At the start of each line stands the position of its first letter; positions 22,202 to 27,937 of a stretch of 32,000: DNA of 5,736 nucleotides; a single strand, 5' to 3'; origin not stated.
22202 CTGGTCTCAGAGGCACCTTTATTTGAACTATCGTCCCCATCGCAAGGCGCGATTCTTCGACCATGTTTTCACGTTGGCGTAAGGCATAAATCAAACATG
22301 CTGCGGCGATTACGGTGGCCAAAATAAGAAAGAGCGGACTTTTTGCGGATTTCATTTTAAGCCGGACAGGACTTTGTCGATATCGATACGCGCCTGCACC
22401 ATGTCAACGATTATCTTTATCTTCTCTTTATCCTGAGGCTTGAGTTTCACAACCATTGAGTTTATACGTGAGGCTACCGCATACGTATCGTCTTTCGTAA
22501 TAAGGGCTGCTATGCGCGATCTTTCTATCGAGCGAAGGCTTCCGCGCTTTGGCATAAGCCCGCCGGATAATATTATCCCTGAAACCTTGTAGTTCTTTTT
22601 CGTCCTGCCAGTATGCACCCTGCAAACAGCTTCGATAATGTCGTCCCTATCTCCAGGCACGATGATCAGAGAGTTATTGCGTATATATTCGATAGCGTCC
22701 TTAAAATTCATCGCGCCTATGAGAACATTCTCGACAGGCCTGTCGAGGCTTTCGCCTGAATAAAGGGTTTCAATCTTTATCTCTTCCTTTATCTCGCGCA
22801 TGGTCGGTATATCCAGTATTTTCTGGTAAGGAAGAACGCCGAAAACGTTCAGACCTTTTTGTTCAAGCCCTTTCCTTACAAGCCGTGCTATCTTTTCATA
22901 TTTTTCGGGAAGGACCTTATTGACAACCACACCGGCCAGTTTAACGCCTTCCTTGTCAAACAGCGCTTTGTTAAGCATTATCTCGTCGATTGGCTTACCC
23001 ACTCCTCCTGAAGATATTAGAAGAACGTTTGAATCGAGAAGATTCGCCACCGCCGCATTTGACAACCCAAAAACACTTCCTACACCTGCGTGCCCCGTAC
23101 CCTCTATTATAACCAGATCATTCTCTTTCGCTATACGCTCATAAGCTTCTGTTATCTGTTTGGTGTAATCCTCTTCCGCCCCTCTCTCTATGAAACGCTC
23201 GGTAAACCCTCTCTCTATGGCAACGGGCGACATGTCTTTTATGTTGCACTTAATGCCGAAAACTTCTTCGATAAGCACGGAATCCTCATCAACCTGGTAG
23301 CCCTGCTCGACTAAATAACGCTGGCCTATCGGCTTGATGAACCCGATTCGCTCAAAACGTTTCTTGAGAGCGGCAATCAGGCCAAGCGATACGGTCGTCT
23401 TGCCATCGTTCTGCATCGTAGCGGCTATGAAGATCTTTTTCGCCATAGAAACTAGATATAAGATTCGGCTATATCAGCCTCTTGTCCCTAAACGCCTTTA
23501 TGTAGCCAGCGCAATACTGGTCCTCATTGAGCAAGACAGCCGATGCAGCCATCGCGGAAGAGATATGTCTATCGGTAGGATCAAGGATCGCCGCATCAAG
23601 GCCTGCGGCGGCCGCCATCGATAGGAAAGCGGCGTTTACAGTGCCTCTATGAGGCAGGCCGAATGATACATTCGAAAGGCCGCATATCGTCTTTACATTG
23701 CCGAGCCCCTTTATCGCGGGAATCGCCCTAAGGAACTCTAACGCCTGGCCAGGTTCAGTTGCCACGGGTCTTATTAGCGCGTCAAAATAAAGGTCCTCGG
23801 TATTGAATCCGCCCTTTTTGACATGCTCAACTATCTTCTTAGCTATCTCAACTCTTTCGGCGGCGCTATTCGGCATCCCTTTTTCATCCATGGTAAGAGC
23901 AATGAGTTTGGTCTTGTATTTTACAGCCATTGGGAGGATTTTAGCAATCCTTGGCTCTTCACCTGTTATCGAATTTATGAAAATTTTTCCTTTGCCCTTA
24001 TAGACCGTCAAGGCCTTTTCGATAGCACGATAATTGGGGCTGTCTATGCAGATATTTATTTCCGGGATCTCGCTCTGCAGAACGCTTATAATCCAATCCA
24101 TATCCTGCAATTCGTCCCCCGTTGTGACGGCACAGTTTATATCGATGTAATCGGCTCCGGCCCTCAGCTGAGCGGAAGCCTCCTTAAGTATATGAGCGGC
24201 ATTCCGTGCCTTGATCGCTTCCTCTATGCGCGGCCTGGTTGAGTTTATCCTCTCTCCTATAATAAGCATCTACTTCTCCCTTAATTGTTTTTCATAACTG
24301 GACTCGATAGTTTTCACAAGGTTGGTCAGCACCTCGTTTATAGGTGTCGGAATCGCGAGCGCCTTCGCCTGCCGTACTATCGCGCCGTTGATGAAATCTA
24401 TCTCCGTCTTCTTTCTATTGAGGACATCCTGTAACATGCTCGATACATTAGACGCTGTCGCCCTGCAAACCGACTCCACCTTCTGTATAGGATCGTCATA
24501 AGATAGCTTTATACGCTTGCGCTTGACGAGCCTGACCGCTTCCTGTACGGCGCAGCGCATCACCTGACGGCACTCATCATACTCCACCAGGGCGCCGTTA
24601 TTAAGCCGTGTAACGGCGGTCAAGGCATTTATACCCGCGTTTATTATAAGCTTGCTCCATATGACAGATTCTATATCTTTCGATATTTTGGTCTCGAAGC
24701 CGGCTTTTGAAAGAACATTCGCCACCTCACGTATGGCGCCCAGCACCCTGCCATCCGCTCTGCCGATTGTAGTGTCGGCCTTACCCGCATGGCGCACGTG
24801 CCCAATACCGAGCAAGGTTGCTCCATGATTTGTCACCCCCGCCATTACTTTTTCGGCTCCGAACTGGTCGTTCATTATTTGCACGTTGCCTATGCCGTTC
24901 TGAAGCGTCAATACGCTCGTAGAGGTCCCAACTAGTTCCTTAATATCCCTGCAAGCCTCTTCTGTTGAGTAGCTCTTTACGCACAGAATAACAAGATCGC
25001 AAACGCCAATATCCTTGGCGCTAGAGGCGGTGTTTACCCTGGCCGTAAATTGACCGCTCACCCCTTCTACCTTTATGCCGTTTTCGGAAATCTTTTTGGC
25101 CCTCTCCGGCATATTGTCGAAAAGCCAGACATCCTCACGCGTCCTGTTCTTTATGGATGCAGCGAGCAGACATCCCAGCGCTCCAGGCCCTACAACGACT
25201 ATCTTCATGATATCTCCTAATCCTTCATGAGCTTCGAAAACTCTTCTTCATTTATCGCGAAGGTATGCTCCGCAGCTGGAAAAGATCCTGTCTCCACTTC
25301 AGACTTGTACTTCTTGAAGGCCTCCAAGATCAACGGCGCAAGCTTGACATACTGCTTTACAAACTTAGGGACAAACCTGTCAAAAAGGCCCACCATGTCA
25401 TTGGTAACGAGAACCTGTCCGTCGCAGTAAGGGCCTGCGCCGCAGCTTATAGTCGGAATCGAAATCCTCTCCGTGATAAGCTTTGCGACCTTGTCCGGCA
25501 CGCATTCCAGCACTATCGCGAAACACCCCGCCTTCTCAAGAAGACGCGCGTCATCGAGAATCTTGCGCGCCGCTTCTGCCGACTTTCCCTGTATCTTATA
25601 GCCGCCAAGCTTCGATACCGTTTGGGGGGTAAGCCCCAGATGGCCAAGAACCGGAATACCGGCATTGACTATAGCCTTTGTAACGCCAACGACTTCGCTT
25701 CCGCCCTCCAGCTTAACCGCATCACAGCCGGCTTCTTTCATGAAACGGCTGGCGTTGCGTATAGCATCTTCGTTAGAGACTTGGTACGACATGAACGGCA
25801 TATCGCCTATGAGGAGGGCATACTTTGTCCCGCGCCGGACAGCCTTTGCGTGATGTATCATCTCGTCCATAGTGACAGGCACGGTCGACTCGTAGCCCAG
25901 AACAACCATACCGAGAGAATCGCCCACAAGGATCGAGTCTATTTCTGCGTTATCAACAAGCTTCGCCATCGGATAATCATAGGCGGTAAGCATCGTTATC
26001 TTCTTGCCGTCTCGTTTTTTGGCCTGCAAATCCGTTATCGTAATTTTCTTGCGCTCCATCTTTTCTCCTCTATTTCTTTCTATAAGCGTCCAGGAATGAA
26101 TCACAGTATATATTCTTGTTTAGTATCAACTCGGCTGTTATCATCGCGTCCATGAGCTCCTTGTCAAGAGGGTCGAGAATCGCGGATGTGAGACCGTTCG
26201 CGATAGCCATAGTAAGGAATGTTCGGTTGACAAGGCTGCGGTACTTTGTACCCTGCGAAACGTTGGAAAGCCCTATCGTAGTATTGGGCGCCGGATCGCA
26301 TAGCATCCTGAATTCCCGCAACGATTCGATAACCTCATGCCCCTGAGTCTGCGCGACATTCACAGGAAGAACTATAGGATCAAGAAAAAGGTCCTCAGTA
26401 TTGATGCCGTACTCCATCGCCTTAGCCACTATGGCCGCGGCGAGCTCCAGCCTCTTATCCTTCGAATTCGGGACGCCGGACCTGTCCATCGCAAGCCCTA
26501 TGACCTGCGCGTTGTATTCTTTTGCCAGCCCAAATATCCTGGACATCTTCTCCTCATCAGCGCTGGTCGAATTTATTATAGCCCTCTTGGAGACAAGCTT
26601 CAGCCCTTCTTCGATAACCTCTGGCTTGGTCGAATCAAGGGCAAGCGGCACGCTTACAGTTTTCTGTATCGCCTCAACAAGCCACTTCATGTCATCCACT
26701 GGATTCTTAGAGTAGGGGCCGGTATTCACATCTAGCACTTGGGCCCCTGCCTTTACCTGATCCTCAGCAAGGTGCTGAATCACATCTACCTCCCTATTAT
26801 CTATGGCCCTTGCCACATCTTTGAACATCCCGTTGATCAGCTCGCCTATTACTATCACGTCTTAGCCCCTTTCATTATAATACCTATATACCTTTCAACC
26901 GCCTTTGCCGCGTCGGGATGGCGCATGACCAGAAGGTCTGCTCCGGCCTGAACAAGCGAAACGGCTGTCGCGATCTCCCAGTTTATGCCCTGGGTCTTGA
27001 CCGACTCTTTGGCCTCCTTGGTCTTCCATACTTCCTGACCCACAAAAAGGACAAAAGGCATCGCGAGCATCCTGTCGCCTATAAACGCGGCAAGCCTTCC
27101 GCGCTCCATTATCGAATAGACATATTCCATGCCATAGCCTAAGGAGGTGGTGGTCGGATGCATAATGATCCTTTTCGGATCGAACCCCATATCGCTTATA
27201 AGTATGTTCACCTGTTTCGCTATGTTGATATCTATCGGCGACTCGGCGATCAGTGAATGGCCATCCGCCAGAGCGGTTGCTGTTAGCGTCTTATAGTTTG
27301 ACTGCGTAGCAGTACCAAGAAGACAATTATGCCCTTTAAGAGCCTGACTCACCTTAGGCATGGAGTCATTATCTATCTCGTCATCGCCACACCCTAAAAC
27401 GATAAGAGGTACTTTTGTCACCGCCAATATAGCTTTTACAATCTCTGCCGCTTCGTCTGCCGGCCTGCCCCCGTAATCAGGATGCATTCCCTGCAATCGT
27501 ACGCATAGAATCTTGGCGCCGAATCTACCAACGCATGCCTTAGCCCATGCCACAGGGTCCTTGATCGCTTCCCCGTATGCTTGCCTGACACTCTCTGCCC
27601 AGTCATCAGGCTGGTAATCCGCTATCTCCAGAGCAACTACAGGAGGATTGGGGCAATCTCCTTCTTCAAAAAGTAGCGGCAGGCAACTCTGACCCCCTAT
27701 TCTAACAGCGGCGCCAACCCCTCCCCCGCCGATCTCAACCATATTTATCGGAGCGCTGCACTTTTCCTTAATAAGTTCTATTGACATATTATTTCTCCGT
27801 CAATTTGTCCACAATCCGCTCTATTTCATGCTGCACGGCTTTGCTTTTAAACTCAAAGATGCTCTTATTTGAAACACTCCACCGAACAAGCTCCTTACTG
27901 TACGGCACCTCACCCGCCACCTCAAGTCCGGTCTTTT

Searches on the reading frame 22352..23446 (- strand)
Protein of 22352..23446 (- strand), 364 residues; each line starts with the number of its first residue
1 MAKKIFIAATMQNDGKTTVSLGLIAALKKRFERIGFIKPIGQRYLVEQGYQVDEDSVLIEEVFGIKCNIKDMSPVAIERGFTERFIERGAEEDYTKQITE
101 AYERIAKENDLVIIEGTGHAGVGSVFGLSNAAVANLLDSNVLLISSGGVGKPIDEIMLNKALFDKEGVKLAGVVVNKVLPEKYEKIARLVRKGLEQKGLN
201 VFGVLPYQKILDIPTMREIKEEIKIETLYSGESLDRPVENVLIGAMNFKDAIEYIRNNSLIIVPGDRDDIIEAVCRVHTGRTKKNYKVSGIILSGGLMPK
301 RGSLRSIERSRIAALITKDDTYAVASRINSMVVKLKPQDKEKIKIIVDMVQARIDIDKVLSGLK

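Call 67: search_protein_families(library=pfam, proteins=[window:22352-23446:-], max_evalue=0.0001)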
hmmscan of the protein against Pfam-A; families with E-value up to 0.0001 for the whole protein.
window:22352-23446:- (364 aa): 3 families
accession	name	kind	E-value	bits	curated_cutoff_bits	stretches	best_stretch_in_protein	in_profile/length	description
PF13500.12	AAA_26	-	1e-35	123.8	27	1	3-212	1-195/198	AAA domain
PF07085.17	DRTGG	-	4.1e-22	78.4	25.2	1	218-331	1-105/105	DRTGG domain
PF01656.29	CbiA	-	1.2e-08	35.4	25.4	1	5-210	1-114/125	CobQ/CobB/MinD/ParA nucleotide binding domain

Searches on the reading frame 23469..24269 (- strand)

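Call 67: search_protein_families(library=pfam, proteins=[window:23469-24269:-], max_evalue=0.0001)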
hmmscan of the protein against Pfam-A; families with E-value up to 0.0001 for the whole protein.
window:23469-24269:- (266 aa): 1 family
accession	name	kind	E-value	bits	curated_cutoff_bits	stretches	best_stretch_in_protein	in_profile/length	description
PF00809.28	Pterin_bind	-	6.8e-32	111.5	25.5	1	5-229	1-243/244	Pterin binding enzyme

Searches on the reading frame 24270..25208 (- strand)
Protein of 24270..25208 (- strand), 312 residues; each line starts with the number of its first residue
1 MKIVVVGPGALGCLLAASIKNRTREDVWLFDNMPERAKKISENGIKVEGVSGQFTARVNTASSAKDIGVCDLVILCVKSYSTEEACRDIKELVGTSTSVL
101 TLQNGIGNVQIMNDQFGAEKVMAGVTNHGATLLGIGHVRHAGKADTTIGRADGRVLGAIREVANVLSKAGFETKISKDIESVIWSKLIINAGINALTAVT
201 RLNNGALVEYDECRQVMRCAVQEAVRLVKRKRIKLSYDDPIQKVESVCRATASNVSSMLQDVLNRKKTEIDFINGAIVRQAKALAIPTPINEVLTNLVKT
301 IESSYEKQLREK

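Call 67: search_protein_families(library=pfam, proteins=[window:24270-25208:-], max_evalue=0.0001)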
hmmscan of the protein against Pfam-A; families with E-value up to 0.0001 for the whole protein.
window:24270-25208:- (312 aa): 3 families
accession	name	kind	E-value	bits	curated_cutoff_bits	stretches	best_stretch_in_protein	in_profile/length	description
PF02558.23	ApbA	-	6.6e-41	139.9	22.2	1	3-152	1-149/150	Ketopantoate reductase PanE/ApbA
PF08546.17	ApbA_C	-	5.4e-38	130.6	22.7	1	178-302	1-125/125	Ketopantoate reductase PanE/ApbA C terminal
PF01210.29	NAD_Gly3P_dh_N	-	5.4e-06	26.9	23.1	1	2-108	1-108/158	NAD-dependent glycerol-3-phosphate dehydrogenase N-terminus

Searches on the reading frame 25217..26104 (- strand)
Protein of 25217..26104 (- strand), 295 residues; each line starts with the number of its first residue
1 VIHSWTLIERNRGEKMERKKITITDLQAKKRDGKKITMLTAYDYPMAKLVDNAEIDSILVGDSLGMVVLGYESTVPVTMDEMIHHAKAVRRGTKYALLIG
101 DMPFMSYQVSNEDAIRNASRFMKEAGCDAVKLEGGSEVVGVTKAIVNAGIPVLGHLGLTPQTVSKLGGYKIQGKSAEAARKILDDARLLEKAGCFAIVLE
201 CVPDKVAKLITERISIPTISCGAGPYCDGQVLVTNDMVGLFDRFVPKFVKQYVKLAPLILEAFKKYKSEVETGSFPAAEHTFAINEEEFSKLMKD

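Call 67: search_protein_families(library=pfam, proteins=[window:25217-26104:-], max_evalue=0.0001)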
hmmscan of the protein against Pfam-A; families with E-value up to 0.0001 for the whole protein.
window:25217-26104:- (295 aa): 2 families
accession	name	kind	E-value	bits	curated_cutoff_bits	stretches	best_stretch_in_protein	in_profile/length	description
PF02548.21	Pantoate_transf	-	7e-121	403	28.7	1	20-277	1-258/259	Ketopantoate hydroxymethyltransferase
PF01177.27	Asp_Glu_race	-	6.4e-05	23.3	31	0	174-222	48-97/211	Asp/Glu/Hydantoin racemase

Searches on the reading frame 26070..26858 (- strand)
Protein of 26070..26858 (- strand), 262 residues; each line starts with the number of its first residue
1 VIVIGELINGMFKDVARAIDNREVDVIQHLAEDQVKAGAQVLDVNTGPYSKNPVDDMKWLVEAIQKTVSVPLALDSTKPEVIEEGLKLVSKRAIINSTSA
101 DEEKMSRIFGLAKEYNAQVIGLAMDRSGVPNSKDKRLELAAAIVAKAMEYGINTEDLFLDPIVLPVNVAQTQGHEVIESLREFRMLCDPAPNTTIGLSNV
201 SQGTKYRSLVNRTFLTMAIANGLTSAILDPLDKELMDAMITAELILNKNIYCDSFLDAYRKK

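Call 67: search_protein_families(library=pfam, proteins=[window:26070-26858:-], max_evalue=0.0001)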
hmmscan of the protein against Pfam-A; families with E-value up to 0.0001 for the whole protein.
window:26070-26858:- (262 aa): 2 families
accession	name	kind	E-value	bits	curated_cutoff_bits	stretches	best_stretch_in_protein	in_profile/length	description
PF00809.28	Pterin_bind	-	2.4e-24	86.8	25.5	1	22-227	18-242/244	Pterin binding enzyme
PF03599.22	CdhD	-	6.4e-09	35.5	24.8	1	15-166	44-181/387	CO dehydrogenase/acetyl-CoA synthase delta subunit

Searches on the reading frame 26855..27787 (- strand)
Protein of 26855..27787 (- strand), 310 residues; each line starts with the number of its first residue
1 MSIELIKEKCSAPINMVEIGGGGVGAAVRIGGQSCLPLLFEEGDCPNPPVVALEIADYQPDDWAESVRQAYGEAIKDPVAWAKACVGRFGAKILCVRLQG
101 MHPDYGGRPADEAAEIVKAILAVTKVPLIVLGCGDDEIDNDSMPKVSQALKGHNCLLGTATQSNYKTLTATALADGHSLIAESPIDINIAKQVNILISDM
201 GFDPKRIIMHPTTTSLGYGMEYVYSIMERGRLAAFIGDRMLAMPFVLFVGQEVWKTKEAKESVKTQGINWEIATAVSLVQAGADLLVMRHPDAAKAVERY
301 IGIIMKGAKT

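Call 67: search_protein_families(library=pfam, proteins=[window:26855-27787:-], max_evalue=0.0001)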
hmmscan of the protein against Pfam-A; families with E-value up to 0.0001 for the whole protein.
window:26855-27787:- (310 aa): 1 family
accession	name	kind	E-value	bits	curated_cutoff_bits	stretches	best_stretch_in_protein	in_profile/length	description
PF03599.22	CdhD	-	2e-36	126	24.8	1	24-294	7-246/387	CO dehydrogenase/acetyl-CoA synthase delta subunit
